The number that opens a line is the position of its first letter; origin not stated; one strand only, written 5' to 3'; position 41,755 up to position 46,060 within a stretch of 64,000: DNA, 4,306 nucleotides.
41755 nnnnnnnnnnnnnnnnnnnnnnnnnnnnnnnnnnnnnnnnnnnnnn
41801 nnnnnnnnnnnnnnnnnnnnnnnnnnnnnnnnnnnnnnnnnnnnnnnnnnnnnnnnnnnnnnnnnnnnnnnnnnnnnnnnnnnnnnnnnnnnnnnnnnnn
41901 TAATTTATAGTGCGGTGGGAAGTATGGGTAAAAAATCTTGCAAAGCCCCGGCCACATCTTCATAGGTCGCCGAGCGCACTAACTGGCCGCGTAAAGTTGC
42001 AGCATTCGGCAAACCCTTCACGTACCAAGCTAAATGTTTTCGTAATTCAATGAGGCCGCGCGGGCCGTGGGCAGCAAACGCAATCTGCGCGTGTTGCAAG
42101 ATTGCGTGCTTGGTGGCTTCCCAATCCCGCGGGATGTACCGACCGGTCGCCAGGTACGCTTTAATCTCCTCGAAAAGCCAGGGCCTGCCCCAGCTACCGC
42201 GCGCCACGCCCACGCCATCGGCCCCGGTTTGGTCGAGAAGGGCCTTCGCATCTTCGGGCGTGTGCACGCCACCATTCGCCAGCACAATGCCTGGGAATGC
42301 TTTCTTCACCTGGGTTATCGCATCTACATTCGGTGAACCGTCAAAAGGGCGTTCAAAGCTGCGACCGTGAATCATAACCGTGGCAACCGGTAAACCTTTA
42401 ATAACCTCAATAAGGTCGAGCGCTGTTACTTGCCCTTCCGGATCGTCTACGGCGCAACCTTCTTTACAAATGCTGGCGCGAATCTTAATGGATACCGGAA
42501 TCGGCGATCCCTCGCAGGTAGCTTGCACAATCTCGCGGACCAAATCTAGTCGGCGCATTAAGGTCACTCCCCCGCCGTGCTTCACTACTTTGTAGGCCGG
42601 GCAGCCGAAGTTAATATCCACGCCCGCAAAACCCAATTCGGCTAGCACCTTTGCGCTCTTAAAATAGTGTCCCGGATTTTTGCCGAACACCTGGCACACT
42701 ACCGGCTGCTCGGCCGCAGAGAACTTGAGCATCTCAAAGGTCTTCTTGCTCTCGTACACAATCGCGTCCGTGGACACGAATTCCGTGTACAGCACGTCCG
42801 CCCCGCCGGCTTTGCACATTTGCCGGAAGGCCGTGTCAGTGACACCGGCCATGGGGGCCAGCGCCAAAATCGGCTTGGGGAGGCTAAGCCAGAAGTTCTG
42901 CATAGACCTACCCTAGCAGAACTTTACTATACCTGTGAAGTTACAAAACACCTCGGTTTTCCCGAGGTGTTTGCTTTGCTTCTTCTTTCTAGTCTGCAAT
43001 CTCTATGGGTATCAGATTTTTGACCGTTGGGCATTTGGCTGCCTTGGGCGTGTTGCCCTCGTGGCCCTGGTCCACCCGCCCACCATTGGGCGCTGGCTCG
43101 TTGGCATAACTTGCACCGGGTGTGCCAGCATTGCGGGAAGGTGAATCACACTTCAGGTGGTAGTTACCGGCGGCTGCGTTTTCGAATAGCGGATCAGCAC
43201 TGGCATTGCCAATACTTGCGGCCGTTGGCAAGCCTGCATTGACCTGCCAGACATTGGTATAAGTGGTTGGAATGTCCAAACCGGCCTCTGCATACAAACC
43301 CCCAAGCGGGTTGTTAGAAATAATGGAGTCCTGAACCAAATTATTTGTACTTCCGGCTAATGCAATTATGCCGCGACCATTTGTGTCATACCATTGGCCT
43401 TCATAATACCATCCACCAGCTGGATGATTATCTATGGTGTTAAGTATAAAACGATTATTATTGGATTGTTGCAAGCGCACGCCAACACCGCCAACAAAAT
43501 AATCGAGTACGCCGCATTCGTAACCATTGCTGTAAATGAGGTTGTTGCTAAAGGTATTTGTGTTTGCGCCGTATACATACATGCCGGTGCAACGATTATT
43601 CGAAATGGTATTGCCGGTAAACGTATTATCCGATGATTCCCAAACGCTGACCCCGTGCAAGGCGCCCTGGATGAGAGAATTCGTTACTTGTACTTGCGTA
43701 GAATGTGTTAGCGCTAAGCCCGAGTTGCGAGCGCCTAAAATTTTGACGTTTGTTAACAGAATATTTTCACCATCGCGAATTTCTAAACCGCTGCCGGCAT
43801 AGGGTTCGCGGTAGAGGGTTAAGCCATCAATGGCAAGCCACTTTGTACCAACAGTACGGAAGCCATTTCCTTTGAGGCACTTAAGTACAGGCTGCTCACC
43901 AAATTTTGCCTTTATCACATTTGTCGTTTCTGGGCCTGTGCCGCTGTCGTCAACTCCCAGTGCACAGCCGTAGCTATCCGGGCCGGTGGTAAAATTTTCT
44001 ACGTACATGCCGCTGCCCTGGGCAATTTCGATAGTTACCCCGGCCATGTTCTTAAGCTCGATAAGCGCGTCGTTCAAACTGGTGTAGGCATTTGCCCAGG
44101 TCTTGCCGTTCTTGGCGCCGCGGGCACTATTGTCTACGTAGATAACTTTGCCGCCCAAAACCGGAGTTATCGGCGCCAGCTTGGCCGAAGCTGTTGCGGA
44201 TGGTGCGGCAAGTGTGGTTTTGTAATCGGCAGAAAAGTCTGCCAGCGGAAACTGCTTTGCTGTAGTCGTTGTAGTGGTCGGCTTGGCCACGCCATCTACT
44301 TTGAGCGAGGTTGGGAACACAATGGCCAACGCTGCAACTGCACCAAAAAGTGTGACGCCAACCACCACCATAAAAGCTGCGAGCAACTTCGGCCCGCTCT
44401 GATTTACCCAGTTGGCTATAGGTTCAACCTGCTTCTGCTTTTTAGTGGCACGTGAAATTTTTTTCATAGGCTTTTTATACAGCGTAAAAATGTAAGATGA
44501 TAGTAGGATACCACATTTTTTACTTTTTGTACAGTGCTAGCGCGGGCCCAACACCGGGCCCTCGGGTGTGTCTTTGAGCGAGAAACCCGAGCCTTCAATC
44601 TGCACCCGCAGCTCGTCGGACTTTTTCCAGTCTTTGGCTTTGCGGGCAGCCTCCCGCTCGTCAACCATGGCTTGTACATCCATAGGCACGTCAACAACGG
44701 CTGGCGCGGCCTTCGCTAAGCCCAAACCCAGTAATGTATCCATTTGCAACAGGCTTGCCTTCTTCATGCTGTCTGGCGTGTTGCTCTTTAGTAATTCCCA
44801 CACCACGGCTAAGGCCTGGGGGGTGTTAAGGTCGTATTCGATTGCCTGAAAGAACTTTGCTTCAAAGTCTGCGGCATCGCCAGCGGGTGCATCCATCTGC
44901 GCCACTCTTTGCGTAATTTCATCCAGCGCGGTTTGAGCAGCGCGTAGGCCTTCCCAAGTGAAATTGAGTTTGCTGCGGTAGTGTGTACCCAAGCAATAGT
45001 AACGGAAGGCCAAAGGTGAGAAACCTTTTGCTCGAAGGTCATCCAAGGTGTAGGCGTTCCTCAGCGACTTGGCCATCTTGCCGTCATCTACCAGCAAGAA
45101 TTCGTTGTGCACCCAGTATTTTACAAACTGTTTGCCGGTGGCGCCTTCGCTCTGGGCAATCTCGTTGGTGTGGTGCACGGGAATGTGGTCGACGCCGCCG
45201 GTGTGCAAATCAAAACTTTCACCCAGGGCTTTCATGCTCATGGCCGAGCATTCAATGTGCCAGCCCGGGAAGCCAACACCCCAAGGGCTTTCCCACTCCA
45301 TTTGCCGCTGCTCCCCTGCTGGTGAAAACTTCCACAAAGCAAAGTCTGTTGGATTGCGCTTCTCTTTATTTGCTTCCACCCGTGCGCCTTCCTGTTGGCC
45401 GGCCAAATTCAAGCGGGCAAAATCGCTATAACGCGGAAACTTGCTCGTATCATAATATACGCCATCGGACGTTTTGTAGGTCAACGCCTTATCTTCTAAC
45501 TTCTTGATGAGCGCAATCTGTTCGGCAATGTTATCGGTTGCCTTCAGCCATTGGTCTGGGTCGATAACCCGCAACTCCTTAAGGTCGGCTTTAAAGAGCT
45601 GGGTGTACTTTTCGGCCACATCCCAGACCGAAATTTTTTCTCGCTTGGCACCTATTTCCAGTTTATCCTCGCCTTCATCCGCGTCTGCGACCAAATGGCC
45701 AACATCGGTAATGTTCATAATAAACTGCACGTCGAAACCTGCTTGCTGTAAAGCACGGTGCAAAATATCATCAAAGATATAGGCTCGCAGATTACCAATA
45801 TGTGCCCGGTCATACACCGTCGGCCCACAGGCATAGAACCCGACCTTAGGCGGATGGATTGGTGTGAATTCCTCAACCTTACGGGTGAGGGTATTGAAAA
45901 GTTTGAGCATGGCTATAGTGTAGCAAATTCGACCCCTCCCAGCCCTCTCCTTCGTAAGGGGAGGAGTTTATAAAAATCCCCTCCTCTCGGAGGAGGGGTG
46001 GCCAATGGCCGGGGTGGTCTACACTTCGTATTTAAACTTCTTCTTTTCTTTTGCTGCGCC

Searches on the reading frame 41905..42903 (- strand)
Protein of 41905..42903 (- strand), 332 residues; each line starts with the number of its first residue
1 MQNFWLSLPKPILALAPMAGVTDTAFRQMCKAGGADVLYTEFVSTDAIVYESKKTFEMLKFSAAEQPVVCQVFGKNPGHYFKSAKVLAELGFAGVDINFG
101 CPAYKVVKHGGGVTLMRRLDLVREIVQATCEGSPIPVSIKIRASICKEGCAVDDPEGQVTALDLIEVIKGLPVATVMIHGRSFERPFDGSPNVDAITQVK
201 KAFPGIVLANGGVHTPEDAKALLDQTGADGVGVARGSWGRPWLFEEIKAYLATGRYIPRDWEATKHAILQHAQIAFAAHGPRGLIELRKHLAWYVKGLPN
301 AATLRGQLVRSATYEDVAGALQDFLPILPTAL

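Call 14: search_protein_families(library=pfam, proteins=[window:41905-42903:-])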
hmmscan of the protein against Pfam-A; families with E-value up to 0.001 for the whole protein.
window:41905-42903:- (332 aa): 1 family
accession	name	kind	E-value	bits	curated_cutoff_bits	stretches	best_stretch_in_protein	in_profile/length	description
PF01207.24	Dus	-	2e-65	221.4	20.4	1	15-317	2-298/311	Dihydrouridine synthase (Dus)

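Call 17: find_encoding_contigs(protein=window:41905-42903:-, flank=3000, max_places=10)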
Protein window:41905-42903:- (332 aa): 3 contigs read that carry it; 2 places shown.
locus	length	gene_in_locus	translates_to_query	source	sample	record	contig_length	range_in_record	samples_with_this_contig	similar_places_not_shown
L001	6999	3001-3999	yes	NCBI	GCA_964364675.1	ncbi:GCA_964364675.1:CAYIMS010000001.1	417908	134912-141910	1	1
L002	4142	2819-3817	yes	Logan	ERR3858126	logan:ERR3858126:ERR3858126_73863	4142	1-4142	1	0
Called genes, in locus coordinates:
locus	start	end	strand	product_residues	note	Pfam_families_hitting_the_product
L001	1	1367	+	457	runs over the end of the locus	PF00133:tRNA-synt_1 (faint), PF01406:tRNA-synt_1e, PF09334:tRNA-synt_1g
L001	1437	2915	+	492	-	PF05048:NosD, PF13229:Beta_helix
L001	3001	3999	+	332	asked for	PF01207:Dus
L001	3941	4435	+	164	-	-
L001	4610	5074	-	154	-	-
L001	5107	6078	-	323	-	PF05621:TniB (faint), PF13191:AAA_16 (weak), PF23569:NBD_SMAX1, PF13401:AAA_22 (weak), PF00004:AAA, PF17871:AAA_lid_9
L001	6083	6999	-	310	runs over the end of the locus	PF01544:CorA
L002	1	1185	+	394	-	?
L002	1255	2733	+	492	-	PF05048:NosD, PF13229:Beta_helix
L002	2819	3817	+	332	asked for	PF01207:Dus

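Call 21: find_homologous_proteins(query=window:41905-42903:-, max_evalue=1e-40)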
Query window:41905-42903:- (332 aa): 4097 proteins with E <= 1e-40 among 8000 candidates; the best 120 are listed.
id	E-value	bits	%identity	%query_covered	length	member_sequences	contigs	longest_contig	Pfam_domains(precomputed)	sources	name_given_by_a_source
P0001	3.3e-204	695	94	97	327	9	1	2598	PF01207.24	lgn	-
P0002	5.7e-185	632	86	95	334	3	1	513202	PF01207.24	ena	-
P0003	1.3e-178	611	82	97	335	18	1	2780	PF01207.24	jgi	-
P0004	3.2e-178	610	82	97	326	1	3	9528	PF01207.24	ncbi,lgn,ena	-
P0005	6.0e-178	609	83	97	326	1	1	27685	PF01207.24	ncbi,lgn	-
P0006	1.1e-175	601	80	97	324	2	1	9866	PF01207.24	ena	-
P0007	1.3e-170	585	79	97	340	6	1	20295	PF01207.24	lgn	-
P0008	3.6e-164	564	75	97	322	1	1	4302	PF01207.24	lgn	-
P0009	2.4e-160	551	73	98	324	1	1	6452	PF01207.24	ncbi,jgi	jgi:tRNA-dihydrouridine synthase B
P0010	9.1e-159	546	75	97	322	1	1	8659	PF01207.24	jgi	jgi:tRNA-dihydrouridine synthase B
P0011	1.5e-139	483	66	97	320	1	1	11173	PF01180.28,PF01207.24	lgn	-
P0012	5.0e-139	481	66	97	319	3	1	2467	PF01207.24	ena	-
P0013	1.0e-137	477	65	97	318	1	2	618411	PF01207.24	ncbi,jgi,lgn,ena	ncbi:MAG: tRNA-dihydrouridine synthase [Patescibacteria group bacterium]|jgi:tRNA-dihydrouridine syn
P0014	1.2e-136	473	66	97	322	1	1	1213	PF01207.24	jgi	jgi:tRNA-dihydrouridine synthase B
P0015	1.5e-133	463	63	98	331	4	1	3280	PF01207.24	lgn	-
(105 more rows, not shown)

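Call 23: find_encoding_contigs(protein=P0002, flank=4000, max_places=3)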
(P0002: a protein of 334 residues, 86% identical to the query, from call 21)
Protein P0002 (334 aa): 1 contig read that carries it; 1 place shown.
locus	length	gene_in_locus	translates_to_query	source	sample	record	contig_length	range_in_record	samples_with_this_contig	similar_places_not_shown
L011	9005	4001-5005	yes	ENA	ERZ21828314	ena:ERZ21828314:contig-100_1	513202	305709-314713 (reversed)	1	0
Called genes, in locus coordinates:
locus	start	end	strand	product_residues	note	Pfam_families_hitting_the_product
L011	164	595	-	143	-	-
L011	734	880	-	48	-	-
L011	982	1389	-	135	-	-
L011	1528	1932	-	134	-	-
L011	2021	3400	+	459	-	PF01406:tRNA-synt_1e, PF09334:tRNA-synt_1g, PF09190:DALR_2 (faint), PF23493:CysS_C (weak)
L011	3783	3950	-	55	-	-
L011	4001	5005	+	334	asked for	PF01207:Dus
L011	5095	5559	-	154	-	-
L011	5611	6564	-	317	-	PF05621:TniB (faint), PF13191:AAA_16 (weak), PF23569:NBD_SMAX1, PF13401:AAA_22 (weak), PF00004:AAA, PF17871:AAA_lid_9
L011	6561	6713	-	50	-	-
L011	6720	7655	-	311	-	PF01544:CorA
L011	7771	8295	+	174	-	PF13649:Methyltransf_25 (weak)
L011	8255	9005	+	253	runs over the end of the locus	-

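Call 24: find_encoding_contigs(protein=P0005, flank=4000, max_places=3)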
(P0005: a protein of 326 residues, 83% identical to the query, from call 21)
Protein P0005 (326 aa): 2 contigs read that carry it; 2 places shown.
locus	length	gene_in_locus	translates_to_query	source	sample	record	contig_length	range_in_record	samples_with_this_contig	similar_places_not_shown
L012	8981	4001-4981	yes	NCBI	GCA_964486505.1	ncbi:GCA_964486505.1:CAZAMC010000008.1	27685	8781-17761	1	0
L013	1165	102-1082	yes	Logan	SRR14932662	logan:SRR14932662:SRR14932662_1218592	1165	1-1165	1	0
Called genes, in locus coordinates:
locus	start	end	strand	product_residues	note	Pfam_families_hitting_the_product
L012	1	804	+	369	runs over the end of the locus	PF00226:DnaJ, PF01556:DnaJ_C, PF00684:DnaJ_CXXCXGXG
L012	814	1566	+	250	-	-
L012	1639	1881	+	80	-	-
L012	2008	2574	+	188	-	-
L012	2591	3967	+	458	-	PF01406:tRNA-synt_1e, PF09334:tRNA-synt_1g (faint), PF23493:CysS_C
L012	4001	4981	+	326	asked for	PF01207:Dus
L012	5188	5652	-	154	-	-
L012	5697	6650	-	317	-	PF05621:TniB (faint), PF13191:AAA_16 (weak), PF23569:NBD_SMAX1, PF13401:AAA_22 (faint), PF00004:AAA, PF17871:AAA_lid_9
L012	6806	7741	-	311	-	PF01544:CorA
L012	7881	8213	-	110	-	-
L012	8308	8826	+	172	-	PF13847:Methyltransf_31 (weak), PF13649:Methyltransf_25 (weak)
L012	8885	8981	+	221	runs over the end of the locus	-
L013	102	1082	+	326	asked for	PF01207:Dus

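Call 25: find_encoding_contigs(protein=P0004, flank=4000, max_places=3)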
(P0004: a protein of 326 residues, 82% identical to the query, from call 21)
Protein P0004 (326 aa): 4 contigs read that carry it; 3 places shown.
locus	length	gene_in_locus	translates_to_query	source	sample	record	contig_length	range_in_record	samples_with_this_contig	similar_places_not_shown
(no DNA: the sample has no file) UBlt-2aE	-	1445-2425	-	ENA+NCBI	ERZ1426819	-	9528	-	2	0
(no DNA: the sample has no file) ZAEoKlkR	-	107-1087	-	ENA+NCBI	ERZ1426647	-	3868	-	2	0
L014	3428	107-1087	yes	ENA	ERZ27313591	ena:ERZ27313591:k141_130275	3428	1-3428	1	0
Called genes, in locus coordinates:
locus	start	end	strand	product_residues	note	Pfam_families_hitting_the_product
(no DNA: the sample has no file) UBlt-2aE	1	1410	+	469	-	?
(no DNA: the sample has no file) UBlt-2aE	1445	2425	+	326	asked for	PF01207:Dus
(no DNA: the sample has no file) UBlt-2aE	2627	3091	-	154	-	-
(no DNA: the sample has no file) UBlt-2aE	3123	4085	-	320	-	PF05621:TniB (faint), PF13191:AAA_16 (weak), PF23569:NBD_SMAX1, PF13401:AAA_22 (weak), PF00004:AAA, PF07728:AAA_5 (faint), PF17871:AAA_lid_9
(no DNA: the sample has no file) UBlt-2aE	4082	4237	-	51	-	-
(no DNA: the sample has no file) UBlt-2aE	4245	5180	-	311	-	PF01544:CorA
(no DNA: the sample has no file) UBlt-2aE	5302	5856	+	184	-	PF13649:Methyltransf_25 (weak)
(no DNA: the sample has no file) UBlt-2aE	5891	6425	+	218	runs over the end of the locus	-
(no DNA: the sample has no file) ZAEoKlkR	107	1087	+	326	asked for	PF01207:Dus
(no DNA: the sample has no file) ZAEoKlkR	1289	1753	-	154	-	-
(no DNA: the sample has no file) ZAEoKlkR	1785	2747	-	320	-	PF05621:TniB (faint), PF13191:AAA_16 (weak), PF23569:NBD_SMAX1, PF13401:AAA_22 (weak), PF00004:AAA, PF07728:AAA_5 (faint), PF17871:AAA_lid_9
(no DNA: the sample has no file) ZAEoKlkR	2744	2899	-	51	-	-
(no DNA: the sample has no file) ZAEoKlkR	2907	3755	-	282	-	PF01544:CorA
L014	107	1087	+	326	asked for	PF01207:Dus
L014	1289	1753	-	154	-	-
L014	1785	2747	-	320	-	PF05621:TniB (faint), PF13191:AAA_16 (weak), PF23569:NBD_SMAX1, PF13401:AAA_22 (weak), PF00004:AAA, PF07728:AAA_5 (faint), PF17871:AAA_lid_9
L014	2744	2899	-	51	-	-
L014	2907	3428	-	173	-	?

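Call 28: find_encoding_contigs(protein=P0001, flank=4000, max_places=6)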
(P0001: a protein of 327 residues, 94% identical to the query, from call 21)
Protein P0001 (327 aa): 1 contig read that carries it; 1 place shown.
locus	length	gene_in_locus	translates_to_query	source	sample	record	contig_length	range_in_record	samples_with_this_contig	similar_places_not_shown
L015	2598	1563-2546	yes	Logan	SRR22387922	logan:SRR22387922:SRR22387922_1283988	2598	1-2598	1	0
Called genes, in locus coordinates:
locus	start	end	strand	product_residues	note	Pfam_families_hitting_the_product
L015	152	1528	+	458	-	PF01406:tRNA-synt_1e, PF09334:tRNA-synt_1g (faint), PF23493:CysS_C (weak)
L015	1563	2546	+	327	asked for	PF01207:Dus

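Call 29: find_encoding_contigs(protein=P0007, flank=4000, max_places=3)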
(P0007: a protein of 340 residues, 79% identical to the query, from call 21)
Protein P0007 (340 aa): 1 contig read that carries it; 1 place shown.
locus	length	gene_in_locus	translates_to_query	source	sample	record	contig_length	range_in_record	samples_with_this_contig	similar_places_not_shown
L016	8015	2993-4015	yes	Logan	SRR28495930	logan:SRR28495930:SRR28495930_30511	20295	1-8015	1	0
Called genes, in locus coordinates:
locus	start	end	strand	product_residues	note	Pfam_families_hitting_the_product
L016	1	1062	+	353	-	?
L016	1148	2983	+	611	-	-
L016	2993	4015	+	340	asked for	PF01207:Dus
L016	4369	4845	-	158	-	-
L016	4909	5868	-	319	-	PF05621:TniB (faint), PF13191:AAA_16, PF23569:NBD_SMAX1, PF13401:AAA_22 (faint), PF00004:AAA, PF17871:AAA_lid_9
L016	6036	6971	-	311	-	PF01544:CorA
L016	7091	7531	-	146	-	-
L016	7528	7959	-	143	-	-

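Call 65: find_encoding_contigs(protein=P0006, flank=2500, max_places=2)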
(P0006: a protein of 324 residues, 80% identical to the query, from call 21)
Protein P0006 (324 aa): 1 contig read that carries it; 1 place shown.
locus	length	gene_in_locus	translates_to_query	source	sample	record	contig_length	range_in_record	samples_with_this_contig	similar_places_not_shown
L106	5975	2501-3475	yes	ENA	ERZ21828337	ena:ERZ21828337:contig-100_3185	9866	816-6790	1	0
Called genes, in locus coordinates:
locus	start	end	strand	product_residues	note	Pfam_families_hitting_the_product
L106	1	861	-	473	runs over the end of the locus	PF00206:Lyase_1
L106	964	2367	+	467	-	PF01406:tRNA-synt_1e, PF09334:tRNA-synt_1g (faint)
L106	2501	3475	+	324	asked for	PF01207:Dus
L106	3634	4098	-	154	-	-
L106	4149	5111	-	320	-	PF13191:AAA_16 (weak), PF23569:NBD_SMAX1, PF05621:TniB (faint), PF13401:AAA_22 (faint), PF00004:AAA, PF17871:AAA_lid_9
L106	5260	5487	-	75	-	-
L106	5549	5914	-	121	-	-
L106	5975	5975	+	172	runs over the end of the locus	PF13649:Methyltransf_25 (weak)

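Call 66: find_encoding_contigs(protein=P0010, flank=2500, max_places=2)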
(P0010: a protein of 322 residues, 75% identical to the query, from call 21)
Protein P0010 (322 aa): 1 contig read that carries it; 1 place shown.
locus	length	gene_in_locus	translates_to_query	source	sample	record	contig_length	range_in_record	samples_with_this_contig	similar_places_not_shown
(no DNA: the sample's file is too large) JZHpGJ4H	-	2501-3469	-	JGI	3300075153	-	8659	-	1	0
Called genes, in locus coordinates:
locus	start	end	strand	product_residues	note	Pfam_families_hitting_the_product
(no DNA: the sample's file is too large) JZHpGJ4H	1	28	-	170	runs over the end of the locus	-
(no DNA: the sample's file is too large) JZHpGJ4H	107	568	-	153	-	-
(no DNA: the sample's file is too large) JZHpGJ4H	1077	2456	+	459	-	PF00133:tRNA-synt_1 (faint), PF01406:tRNA-synt_1e, PF01921:tRNA-synt_1f (faint), PF09334:tRNA-synt_1g (weak), PF23493:CysS_C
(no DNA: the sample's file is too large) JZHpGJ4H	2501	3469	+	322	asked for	PF01207:Dus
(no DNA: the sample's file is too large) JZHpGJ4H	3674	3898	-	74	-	-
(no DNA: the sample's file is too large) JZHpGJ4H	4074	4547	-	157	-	-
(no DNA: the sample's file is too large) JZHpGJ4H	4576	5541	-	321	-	PF05621:TniB (faint), PF13191:AAA_16 (weak), PF23569:NBD_SMAX1, PF13401:AAA_22 (faint), PF00004:AAA, PF07728:AAA_5 (faint), PF17871:AAA_lid_9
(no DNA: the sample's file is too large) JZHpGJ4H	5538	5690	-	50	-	-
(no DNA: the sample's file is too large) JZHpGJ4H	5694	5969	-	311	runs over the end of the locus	PF01544:CorA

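Call 67: find_encoding_contigs(protein=P0003, flank=2500, max_places=2)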
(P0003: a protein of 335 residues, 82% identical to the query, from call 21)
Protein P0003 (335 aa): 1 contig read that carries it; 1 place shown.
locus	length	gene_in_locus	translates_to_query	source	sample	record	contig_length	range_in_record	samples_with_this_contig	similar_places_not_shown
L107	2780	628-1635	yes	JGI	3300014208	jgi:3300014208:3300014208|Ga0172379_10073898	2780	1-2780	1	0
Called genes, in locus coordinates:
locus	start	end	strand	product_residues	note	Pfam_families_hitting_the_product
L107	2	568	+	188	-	?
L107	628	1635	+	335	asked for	PF01207:Dus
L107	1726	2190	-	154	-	-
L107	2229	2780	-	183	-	?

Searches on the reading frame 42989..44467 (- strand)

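Call 14: search_protein_families(library=pfam, proteins=[window:42989-44467:-])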
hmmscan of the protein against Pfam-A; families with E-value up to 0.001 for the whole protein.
window:42989-44467:- (492 aa): 2 families
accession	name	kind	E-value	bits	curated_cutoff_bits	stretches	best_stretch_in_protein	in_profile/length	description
PF13229.12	Beta_helix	-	1.4e-17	64.2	25.9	1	226-396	1-147/158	Right handed beta helix region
PF05048.19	NosD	-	2.4e-13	50.4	23.6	1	226-347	61-172/212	Periplasmic copper-binding protein (NosD)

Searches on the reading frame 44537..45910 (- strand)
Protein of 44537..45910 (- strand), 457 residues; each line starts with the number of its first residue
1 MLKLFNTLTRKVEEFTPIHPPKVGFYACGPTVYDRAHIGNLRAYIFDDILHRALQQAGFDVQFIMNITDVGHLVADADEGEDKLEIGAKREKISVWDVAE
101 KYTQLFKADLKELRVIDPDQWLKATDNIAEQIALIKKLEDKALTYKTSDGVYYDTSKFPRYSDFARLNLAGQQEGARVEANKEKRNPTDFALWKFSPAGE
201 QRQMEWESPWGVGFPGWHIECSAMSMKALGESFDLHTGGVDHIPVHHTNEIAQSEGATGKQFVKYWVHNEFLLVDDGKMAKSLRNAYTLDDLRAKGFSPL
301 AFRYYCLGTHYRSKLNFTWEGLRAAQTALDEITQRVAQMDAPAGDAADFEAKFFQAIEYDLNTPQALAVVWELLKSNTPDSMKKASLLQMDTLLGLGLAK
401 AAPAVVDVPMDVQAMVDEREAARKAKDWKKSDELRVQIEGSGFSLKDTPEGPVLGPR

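Call 14: search_protein_families(library=pfam, proteins=[window:44537-45910:-])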
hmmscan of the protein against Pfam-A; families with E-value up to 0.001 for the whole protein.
window:44537-45910:- (457 aa): 4 families
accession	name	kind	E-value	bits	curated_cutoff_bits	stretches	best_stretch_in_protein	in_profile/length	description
PF01406.26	tRNA-synt_1e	-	1.6e-92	310.6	27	1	15-326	2-300/301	tRNA synthetases class I (C) catalytic domain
PF09334.17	tRNA-synt_1g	-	1.8e-13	50.4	20.1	1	34-162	12-131/391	tRNA synthetases class I (M)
PF00133.28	tRNA-synt_1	-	1.5e-05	24.4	22.7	1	25-157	27-169/414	tRNA synthetases class I (I, L, M and V)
PF23493.1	CysS_C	-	2.9e-05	24.5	23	1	407-449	3-45/51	Cysteinyl-tRNA ligase anticodon binding domain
